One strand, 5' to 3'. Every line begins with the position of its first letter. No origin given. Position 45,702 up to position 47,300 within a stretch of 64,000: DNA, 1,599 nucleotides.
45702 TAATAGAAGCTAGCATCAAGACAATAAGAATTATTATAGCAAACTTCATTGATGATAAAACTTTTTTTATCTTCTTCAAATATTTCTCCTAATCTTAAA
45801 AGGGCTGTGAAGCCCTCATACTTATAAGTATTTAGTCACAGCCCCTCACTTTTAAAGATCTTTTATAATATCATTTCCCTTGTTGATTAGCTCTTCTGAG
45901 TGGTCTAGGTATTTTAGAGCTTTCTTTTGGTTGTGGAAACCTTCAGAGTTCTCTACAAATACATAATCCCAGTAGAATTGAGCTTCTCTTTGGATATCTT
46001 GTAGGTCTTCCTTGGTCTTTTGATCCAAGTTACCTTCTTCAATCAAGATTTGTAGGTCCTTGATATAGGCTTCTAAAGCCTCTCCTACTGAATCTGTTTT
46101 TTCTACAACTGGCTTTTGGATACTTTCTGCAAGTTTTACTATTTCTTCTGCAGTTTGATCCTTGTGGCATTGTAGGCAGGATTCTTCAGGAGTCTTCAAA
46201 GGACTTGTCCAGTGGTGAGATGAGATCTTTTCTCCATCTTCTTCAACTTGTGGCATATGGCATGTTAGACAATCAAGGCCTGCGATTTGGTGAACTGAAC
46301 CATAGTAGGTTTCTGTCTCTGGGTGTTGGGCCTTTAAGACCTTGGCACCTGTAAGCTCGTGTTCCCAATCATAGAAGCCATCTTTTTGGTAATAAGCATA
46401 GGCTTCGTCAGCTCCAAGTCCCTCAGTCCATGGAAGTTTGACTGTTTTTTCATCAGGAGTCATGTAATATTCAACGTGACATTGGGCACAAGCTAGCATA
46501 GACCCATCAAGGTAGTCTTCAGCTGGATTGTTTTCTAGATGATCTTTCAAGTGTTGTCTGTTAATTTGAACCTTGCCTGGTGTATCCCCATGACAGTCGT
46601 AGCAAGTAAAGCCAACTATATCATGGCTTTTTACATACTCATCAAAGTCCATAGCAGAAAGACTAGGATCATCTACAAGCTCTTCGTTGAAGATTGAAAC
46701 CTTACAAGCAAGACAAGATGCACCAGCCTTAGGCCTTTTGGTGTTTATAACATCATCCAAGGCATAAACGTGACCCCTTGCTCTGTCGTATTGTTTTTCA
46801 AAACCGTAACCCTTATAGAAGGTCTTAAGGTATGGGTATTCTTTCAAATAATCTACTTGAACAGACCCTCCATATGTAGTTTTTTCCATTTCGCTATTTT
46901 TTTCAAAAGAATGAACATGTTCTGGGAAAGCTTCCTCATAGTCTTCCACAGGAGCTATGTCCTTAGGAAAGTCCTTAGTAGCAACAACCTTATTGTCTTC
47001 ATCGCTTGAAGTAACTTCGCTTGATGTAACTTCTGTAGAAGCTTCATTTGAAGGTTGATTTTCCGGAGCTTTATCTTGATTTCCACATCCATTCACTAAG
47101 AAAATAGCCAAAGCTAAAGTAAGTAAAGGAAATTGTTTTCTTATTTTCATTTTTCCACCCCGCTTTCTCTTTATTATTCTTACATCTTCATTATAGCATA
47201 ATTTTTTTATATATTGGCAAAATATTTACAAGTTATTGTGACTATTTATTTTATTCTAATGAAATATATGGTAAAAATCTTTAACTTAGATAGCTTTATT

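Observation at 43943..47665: Lipoprotein pentaheme NrfA with dedicated CcsBA maturation genes but no NrfH/NrfBCD partner, divergent from a YgbA-like NO-stress gene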

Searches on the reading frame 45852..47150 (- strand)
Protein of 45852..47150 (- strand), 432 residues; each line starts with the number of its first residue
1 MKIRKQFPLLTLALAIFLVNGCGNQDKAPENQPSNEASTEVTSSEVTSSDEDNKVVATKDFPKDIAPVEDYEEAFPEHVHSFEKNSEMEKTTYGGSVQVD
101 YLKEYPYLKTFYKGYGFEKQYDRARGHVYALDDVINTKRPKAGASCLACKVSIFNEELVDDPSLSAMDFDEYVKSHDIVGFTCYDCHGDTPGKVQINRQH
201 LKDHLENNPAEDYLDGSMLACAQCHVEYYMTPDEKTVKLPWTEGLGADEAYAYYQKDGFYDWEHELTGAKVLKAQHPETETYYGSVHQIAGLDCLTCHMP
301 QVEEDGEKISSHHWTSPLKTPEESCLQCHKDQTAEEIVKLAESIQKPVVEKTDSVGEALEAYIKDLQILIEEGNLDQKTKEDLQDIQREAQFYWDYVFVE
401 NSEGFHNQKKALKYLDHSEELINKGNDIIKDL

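Call 3: search_protein_families(library=pfam, proteins=[window:45852-47150:-], max_evalue=0.01)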
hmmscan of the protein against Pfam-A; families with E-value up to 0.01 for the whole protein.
window:45852-47150:- (432 aa): 4 families
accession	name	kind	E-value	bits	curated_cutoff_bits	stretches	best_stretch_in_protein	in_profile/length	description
PF02335.20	Cytochrom_C552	-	8.2e-87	292.4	24.1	1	69-424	3-375/438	Cytochrome c552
PF14522.11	Cytochrome_C7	-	1.4e-07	31.7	24.8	1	286-336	7-55/67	Cytochrome c7 and related cytochrome c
PF14537.11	Cytochrom_c3_2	-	2.9e-05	24.9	25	0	286-335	1-39/79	Cytochrome c3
PF22113.1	Mtrc-MtrF_II-IV_dom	-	0.00041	20.4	30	0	182-336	8-136/176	Outer membrane cytochrome MtrC/MtrF-like, domains II/IV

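Call 4: search_protein_families(library=ncbifam, proteins=[window:45852-47150:-], max_evalue=0.01)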
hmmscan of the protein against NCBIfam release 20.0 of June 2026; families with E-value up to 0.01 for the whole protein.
window:45852-47150:- (432 aa): 3 families
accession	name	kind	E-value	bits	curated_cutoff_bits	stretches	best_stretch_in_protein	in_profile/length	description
NF008339.0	PRK11125.1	equivalog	3.6e-58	197.4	595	1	41-418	21-412/487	ammonia-forming cytochrome c nitrite reductase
TIGR03152.1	cyto_c552_HCOOH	exception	6.8e-44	150.3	692.5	1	72-416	9-368/441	ammonia-forming nitrite reductase cytochrome c552 subunit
TIGR03508.1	decahem_SO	subfamily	0.00064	19.3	192.2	0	182-349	4-144/258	DmsE family decaheme c-type cytochrome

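Call 7: find_homologous_proteins(query=window:45852-47150:-, max_evalue=1e-10)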
Query window:45852-47150:- (432 aa): 839 proteins with E <= 1e-10 among 5131 candidates; the best 120 are listed.
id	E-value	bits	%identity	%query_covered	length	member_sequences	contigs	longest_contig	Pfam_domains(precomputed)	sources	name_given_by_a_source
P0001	4.6e-292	987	98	100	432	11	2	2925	PF02335.21,PF14522.12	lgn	-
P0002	6.3e-266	900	90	100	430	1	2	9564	PF02335.21,PF14522.12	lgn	-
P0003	1.3e-249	847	84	100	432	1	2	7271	PF14537.12,PF02335.21,PF14522.12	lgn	-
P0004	3.6e-236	802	79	100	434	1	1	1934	PF14537.12,PF02335.21,PF14522.12,PF22113.2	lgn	-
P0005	3.4e-228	776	79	96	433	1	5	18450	PF14537.12,PF02335.21,PF14522.12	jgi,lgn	jgi:nitrite reductase (cytochrome c-552)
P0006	3.5e-226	770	77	100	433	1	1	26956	PF14537.12,PF02335.21,PF14522.12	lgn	-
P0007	3.4e-217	740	74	100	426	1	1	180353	PF02335.21,PF14522.12,PF22113.2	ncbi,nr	ncbi:MAG: ammonia-forming cytochrome c nitrite reductase subunit c552 [Bacillota bacterium]|nr:ammon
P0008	3.6e-198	677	68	100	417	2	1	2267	PF02335.21,PF14522.12,PF22113.2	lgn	-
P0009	1.6e-161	556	61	87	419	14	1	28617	PF14537.12,PF02335.21,PF14522.12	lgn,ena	-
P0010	6.8e-160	551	59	98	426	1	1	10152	PF02335.21,PF14522.12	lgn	-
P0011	5.5e-159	548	58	96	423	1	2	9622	PF02335.21,PF14522.12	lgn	-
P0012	1.3e-157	544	60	95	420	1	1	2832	PF02335.21,PF14522.12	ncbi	-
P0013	1.8e-155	537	60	87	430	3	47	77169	PF02335.21,PF14522.12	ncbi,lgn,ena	-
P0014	3.6e-155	536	59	93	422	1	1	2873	PF02335.21,PF14522.12,PF22113.2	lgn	-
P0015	6.1e-155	535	55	99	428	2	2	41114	PF14537.12,PF02335.21,PF14522.12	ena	-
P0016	3.3e-154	532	61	86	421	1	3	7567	PF02335.21,PF14522.12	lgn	-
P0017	3.8e-153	529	55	99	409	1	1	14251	PF02335.21,PF14522.12,PF22113.2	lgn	-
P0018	7.3e-153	528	53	99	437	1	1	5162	PF02335.21,PF14522.12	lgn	-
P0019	1.1e-152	527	60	87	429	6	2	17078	PF14537.12,PF02335.21,PF14522.12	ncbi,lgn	-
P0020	2.0e-152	527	56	99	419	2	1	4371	PF02335.21,PF14522.12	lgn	-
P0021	5.7e-152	525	55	95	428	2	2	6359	PF02335.21,PF14522.12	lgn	-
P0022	6.4e-152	525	54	99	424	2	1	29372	PF14537.12,PF02335.21,PF14522.12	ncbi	-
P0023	8.3e-152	524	55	98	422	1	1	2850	PF02335.21,PF14522.12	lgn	-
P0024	1.5e-150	520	56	96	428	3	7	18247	PF02335.21,PF14522.12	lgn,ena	-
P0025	8.7e-150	518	53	100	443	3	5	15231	PF02335.21,PF14522.12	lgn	-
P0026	1.9e-149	517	58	89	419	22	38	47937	PF02335.21,PF14522.12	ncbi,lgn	-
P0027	1.2e-148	514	59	86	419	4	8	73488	PF02335.21,PF14522.12,PF22113.2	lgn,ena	-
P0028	4.4e-148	512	54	99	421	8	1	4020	PF14537.12,PF02335.21,PF14522.12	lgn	-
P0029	2.2e-147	510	55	93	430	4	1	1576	PF02335.21,PF14522.12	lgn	-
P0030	1.5e-146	507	59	84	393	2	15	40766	PF02335.21,PF14522.12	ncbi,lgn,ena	-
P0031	7.9e-146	505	57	87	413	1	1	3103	PF02335.21,PF14522.12,PF22113.2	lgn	-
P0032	1.1e-143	498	53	100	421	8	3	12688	PF14537.12,PF21342.3,PF03264.20,PF02335.21,PF14522.12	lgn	-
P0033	3.5e-138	480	58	84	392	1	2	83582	PF14537.12,PF02335.21,PF14522.12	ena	-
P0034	4.2e-138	479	51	99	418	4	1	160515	PF02335.21,PF14522.12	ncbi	-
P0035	8.5e-138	478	54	86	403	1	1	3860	PF02335.21,PF14522.12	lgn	-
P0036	5.8e-137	476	54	87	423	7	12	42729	PF02335.21,PF14522.12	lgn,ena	-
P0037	5.2e-136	472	55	85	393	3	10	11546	PF14537.12,PF02335.21,PF14522.12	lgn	-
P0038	6.4e-136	472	55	84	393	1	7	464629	PF14537.12,PF02335.21,PF14522.12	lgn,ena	-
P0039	4.1e-135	469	49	97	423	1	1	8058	PF02335.21,PF14522.12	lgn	-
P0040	1.5e-134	468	49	97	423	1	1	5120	PF02335.21,PF14522.12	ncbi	-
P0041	1.8e-134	467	66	70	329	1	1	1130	PF02335.21,PF22113.2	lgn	-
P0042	2.0e-133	464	54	85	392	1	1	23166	PF14537.12,PF02335.21,PF14522.12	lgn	-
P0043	8.2e-133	462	54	88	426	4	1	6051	PF02335.21,PF14522.12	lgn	-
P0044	5.9e-127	443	55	83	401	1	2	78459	PF02335.21,PF14522.12,PF22113.2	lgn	-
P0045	5.8e-124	433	45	100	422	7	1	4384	PF02335.21,PF14522.12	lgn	-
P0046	7.5e-122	426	52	85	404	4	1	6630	PF02335.21,PF14522.12,PF22113.2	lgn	-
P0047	3.9e-119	417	52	85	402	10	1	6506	PF02335.21,PF14522.12,PF22113.2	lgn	-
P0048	8.7e-119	416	51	85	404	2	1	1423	PF02335.21,PF14522.12,PF22113.2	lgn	-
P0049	1.1e-118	415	51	85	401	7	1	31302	PF02335.21,PF14522.12,PF22113.2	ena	-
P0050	1.7e-118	415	51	85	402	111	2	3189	PF02335.21,PF14522.12,PF22113.2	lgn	-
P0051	2.1e-117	411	51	85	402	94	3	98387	PF02335.21,PF14522.12,PF22113.2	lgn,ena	-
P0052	2.3e-117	411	53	85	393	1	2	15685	PF02335.21,PF14522.12,PF22113.2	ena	-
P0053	4.4e-117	410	51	85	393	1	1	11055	PF02335.21,PF14522.12,PF22113.2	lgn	-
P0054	1.5e-116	408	50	85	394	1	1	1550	PF02335.21,PF14522.12,PF22113.2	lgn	-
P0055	1.8e-116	408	49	85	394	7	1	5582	PF02335.21,PF14522.12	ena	-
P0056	4.7e-116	407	51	85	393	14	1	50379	PF02335.21,PF14522.12,PF22113.2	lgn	-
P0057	7.7e-116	406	51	85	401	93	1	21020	PF02335.21,PF14522.12,PF22113.2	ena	-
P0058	7.1e-115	403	50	85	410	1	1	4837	PF02335.21,PF14522.12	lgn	-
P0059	8.6e-115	403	49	85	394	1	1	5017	PF02335.21,PF14522.12,PF22113.2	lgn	-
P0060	9.9e-115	402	49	85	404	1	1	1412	PF02335.21,PF14522.12,PF22113.2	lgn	-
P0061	8.3e-114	399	50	85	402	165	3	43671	PF02335.21,PF14522.12,PF22113.2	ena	-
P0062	1.6e-113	398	46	99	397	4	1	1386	PF02335.21,PF14522.12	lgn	-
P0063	2.1e-113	398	48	85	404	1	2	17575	PF02335.21,PF14522.12,PF22113.2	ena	-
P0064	2.3e-113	398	49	85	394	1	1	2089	PF02335.21,PF14522.12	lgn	-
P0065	2.8e-113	398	49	85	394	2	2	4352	PF02335.21,PF14522.12,PF22113.2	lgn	-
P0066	3.5e-113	397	49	85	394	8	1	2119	PF02335.21,PF14522.12,PF22113.2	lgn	-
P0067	5.4e-113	397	50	85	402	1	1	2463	PF02335.21,PF14522.12,PF22113.2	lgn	-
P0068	6.2e-113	396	49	85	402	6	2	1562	PF02335.21,PF14522.12,PF22113.2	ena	-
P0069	7.5e-113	396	48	85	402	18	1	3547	PF02335.21,PF14522.12,PF22113.2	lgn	-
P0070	9.4e-113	396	49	85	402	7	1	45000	PF02335.21,PF14522.12,PF22113.2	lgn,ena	-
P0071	1.1e-112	396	50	84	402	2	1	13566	PF02335.21,PF14522.12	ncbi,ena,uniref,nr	ncbi:ammonia-forming cytochrome c nitrite reductase subunit c552 [uncultured Anaerococcus sp.]|unire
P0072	1.3e-112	395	49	85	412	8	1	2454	PF02335.21,PF14522.12,PF22113.2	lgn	-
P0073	3.7e-112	394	49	85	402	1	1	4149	PF02335.21,PF14522.12,PF22113.2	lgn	-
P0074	3.8e-112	394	49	85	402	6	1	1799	PF02335.21,PF14522.12,PF22113.2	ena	-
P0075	4.7e-112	393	49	85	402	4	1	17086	PF02335.21,PF14522.12,PF22113.2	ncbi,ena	-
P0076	4.7e-112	393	45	99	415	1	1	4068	PF14537.12,PF02335.21,PF14522.12,PF22113.2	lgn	-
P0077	5.0e-112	393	48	85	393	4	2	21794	PF02335.21,PF14522.12,PF22113.2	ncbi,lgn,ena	-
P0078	9.1e-112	393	49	85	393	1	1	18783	PF02335.21,PF14522.12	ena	-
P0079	1.3e-111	392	51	84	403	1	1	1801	PF02335.21,PF14522.12,PF22113.2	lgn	-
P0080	1.4e-111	392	50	85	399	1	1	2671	PF02335.21,PF14522.12,PF22113.2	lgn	-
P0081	1.5e-111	392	49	85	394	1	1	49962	PF02335.21,PF14522.12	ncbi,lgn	-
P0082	2.3e-111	391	49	85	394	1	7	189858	PF02335.21,PF14522.12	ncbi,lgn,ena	-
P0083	4.2e-111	390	49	87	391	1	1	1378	PF02335.21,PF14522.12,PF22113.2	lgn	-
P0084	1.0e-110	389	49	85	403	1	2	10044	PF02335.21,PF14522.12,PF22113.2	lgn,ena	-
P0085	2.8e-110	388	49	85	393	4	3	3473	PF02335.21,PF14522.12,PF22113.2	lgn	-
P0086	3.4e-110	387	50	85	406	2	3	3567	PF02335.21,PF14522.12,PF22113.2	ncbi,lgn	-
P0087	3.6e-110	387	50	85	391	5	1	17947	PF02335.21,PF14522.12,PF22113.2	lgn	-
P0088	4.5e-110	387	49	85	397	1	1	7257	PF14537.12,PF02335.21,PF14522.12,PF22113.2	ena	-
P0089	4.5e-110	387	50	85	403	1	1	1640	PF14537.12,PF02335.21,PF14522.12,PF22113.2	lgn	-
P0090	7.6e-110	386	50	85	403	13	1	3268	PF14537.12,PF02335.21,PF14522.12,PF22113.2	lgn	-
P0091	8.8e-110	386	50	85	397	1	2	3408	PF02335.21,PF14522.12,PF22113.2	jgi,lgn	jgi:nitrite reductase (cytochrome c-552)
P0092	1.5e-109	385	48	85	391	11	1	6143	PF02335.21,PF14522.12,PF22113.2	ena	-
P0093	1.7e-109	385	49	85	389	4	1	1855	PF02335.21,PF14522.12,PF22113.2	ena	-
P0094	2.2e-109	385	43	99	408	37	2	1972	PF02335.21,PF14522.12,PF22113.2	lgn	-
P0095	2.7e-109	384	48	86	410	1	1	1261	PF02335.21,PF14522.12,PF22113.2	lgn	-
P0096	3.0e-109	384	49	87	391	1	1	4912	PF02335.21,PF14522.12,PF22113.2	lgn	-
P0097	3.6e-109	384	49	85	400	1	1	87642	PF02335.21,PF14522.12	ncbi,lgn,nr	ncbi:MAG: ammonia-forming cytochrome c nitrite reductase subunit c552 [Anaerococcus sp.]|nr:ammonia-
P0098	1.2e-108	382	51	80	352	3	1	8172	PF02335.21,PF14522.12,PF22113.2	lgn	-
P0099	1.2e-108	382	50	84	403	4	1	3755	PF02335.21,PF14522.12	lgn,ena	-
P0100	2.3e-108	381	48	85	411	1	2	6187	PF02335.21,PF14522.12,PF22113.2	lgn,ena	-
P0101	3.1e-108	381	47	85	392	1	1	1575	PF02335.21,PF14522.12,PF22113.2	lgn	-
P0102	3.8e-108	381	50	85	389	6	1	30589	PF14537.12,PF02335.21,PF14522.12,PF22113.2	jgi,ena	-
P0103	7.2e-108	380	49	84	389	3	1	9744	PF14537.12,PF02335.21,PF14522.12,PF22113.2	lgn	-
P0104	8.1e-108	380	49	84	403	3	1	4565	PF02335.21,PF14522.12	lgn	-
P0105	1.1e-107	379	49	87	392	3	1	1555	PF02335.21,PF14522.12,PF22113.2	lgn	-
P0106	2.9e-107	378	44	96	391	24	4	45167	PF02335.21,PF14522.12,PF22113.2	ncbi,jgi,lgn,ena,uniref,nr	ncbi:ammonia-forming cytochrome c nitrite reductase subunit c552 [Youngiibacter fragilis]|uniref:nit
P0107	3.4e-107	377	49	84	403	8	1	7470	PF02335.21,PF14522.12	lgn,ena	-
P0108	4.7e-107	377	47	85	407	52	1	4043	PF02335.21,PF14522.12,PF22113.2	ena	-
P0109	5.2e-107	377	48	84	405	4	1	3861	PF14537.12,PF02335.21,PF14522.12,PF22113.2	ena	-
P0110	1.5e-106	375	48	85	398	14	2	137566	PF14537.12,PF02335.21,PF14522.12,PF22113.2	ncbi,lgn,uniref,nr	ncbi:ammonia-forming cytochrome c nitrite reductase subunit c552 [Tissierella carlieri]|uniref:nitri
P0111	3.2e-106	374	49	84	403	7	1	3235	PF02335.21,PF14522.12,PF22113.2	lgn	-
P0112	5.8e-106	373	47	85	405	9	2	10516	PF02335.21,PF14522.12,PF22113.2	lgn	-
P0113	4.9e-105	370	47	85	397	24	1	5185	PF02335.21,PF14522.12,PF22113.2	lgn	-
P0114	7.9e-105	370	47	85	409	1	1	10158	PF02335.21,PF14522.12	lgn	-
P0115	8.9e-105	370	47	85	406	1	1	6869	PF02335.21,PF14522.12,PF22113.2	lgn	-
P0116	2.3e-104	368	47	85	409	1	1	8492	PF03264.20,PF02335.21,PF14522.12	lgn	-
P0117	3.2e-104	368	48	87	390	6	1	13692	PF02335.21,PF14522.12,PF22113.2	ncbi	-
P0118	7.7e-104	366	47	85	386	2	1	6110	PF02335.21,PF14522.12,PF22113.2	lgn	-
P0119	8.3e-104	366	47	85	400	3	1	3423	PF14537.12,PF02335.21,PF14522.12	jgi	jgi:nitrite reductase (cytochrome c-552)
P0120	1.2e-103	366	46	87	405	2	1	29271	PF03264.20,PF02335.21,PF14522.12,PF22113.2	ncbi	-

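Call 8: find_related_loci(query=window:45852-47150:-, collection=genome_contigs, flank=10000)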
Query window:45852-47150:- (432 aa) in genome_contigs; peptide patterns used: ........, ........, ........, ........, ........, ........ (x = any residue, [..] = any of these).
62 stretches matched a pattern; 26 encode a relative of the query (tblastn E <= 1e-3); 26 distinct loci.
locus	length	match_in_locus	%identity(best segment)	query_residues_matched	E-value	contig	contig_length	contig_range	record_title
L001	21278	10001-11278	74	1-432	0e+0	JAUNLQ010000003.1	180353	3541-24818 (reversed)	MAG: Bacillota bacterium isolate S30M_St_32 NODE_36_length_180353_cov_103.786703, whole genome shotgun sequence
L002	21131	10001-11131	60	49-425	1e-155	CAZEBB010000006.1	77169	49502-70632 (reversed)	MAG TPA_asm: uncultured Peptoniphilaceae bacterium isolate SRP294416_co3_532 genome assembly, contig: NODE_214_length_77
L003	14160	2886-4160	54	1-430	6e-154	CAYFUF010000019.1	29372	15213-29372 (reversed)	MAG TPA_asm: uncultured Peptoniphilaceae bacterium isolate ERP107106_co1_29 genome assembly, contig: NODE_1426_length_29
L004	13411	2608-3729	60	52-425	8e-154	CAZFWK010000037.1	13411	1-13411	MAG TPA_asm: uncultured Peptoniphilaceae bacterium isolate SRP192927_co5_62 genome assembly, contig: NODE_6989_length_13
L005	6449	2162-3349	57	22-427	5e-153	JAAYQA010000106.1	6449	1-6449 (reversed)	MAG: Tissierellia bacterium isolate AS22ysBPME_300 188972_AS22, whole genome shotgun sequence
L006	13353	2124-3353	56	17-429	2e-151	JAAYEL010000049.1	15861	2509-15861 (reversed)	MAG: Tissierellia bacterium isolate AS07pgkLD_104 65486_AS07, whole genome shotgun sequence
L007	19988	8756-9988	51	1-427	2e-142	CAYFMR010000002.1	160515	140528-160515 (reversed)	MAG TPA_asm: uncultured Peptoniphilaceae bacterium isolate ERP107106_co1_138 genome assembly, contig: NODE_24_length_160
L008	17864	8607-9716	55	57-425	5e-139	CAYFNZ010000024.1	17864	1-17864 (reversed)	MAG TPA_asm: uncultured Peptoniphilaceae bacterium isolate ERP107106_co1_157 genome assembly, contig: NODE_3043_length_1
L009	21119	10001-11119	52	64-429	5e-121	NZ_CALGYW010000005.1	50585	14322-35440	MAG: uncultured Anaerococcus sp. isolate SRR6713633_bin.119_CONCOCT_v1.1_MAG ERZ794975.241, whole genome shotgun sequenc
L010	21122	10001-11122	50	63-429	4e-117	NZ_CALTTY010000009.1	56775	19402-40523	MAG: uncultured Anaerococcus sp. isolate o8tshBm1B1_bin.7.MAG NODE_121_length_56775_cov_36.762236, whole genome shotgun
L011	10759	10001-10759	64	51-304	6e-110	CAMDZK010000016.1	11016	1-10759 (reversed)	MAG: uncultured Peptostreptococcaceae bacterium isolate SRR11489764_bin.6_metaWRAP_v1.3_MAG genome assembly, contig: ERZ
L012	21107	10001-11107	48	65-430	3e-109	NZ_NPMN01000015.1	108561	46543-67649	Tissierella sp. P1 contig00015, whole genome shotgun sequence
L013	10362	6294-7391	48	63-430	1e-107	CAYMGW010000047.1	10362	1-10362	MAG TPA_asm: uncultured Tissierella sp. isolate binchicken_co152_200 genome assembly, contig: NODE_6654_length_10362_cov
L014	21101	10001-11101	48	63-430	2e-109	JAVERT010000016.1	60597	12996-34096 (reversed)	MAG: Gudongella sp. isolate BF1_27 scaffold_241_c2_biofilm_2017, whole genome shotgun sequence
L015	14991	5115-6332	41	21-432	9e-90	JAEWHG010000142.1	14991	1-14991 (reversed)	MAG: Bacillota bacterium isolate OH_PBlB_60 k127_166862, whole genome shotgun sequence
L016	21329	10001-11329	35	3-425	5e-75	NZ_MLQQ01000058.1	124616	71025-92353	Anaerobacillus arseniciselenatis strain DSM 15340 Ga0137926_169, whole genome shotgun sequence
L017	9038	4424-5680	34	1-425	3e-72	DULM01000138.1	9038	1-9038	MAG TPA_asm: Syntrophomonadaceae bacterium isolate AS04akNAM_115 40171_AS04, whole genome shotgun sequence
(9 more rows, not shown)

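Call 20: search_protein_families(library=pfam, proteins=[L005:1263-1970:+, L005:55-1206:+, L002:8693-9559:+, L009:8997-9737:+, L009:7981-8994:+, L006:5457-6197:+, L001:17109-18185:+], max_evalue=0.001)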
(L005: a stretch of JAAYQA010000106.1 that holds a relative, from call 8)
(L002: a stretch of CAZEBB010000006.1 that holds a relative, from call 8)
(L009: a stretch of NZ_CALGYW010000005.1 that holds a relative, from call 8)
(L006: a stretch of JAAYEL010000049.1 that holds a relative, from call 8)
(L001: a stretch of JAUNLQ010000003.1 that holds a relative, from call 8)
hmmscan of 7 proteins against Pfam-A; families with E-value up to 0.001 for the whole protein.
L005:1263-1970:+ (236 aa): 2 families
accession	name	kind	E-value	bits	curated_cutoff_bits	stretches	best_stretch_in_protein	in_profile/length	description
PF13545.12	HTH_Crp_2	-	2.2e-12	47.2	27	1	168-234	1-69/70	Crp-like helix-turn-helix domain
PF00027.35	cNMP_binding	-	1.6e-05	25.2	27.5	1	42-128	2-81/89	Cyclic nucleotide-binding domain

L005:55-1206:+ (384 aa): 0 families

L002:8693-9559:+ (289 aa): 2 families
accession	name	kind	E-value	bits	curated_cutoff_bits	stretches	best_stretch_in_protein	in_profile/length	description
PF13545.12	HTH_Crp_2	-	1.3e-11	44.7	27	1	222-286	2-68/70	Crp-like helix-turn-helix domain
PF00027.35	cNMP_binding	-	1.7e-06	28.3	27.5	1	95-141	2-53/89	Cyclic nucleotide-binding domain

L009:8997-9737:+ (247 aa): 2 families
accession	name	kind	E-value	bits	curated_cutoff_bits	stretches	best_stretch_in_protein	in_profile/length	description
PF00005.33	ABC_tran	-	1.3e-33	117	25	1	27-161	3-136/137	ABC transporter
PF00004.35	AAA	-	0.00018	22.4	21.2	1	40-134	3-38/131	ATPase family associated with various cellular activities (AAA)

L009:7981-8994:+ (338 aa): 1 family
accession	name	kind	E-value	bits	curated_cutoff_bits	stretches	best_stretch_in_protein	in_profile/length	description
PF00528.27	BPD_transp_1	-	2.4e-22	80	26.4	1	160-323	1-172/184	Binding-protein-dependent transport system inner membrane component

L006:5457-6197:+ (247 aa): 7 families
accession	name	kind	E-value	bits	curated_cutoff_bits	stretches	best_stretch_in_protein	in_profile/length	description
PF00005.33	ABC_tran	-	7.9e-24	85.3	25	1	17-168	1-135/137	ABC transporter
PF02463.25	SMC_N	-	1.2e-07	31.8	40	1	27-206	24-204/220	RecF/RecN/SMC N terminal domain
PF13304.12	AAA_21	-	9.5e-06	26.3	27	0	29-47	1-19/304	AAA domain, putative AbiEii toxin, Type IV TA system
PF03193.22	RsgA_GTPase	-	1.2e-05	25.7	30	1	3-56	83-135/174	RsgA GTPase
PF13175.12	AAA_15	-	8e-05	22.9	32.1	1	25-175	24-172/374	AAA ATPase domain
PF13514.12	AAA_27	-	8.5e-05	22.7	22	1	20-48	19-47/206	AAA domain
PF13555.12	AAA_29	-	0.00015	21.9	27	1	20-49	15-44/61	P-loop containing region of AAA domain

L001:17109-18185:+ (359 aa): 3 families
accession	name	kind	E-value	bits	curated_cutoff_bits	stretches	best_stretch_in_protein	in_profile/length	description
PF02481.21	DNA_processg_A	-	3e-75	252.5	29.6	1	70-275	2-210/212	DNA recombination-mediator protein A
PF17782.7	DprA_WH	-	4.8e-08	33.4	22.9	1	302-351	9-58/61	DprA winged helix domain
PF18306.6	LDcluster4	-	4.2e-05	23.6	26.3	1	112-253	3-124/151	SLOG cluster4 family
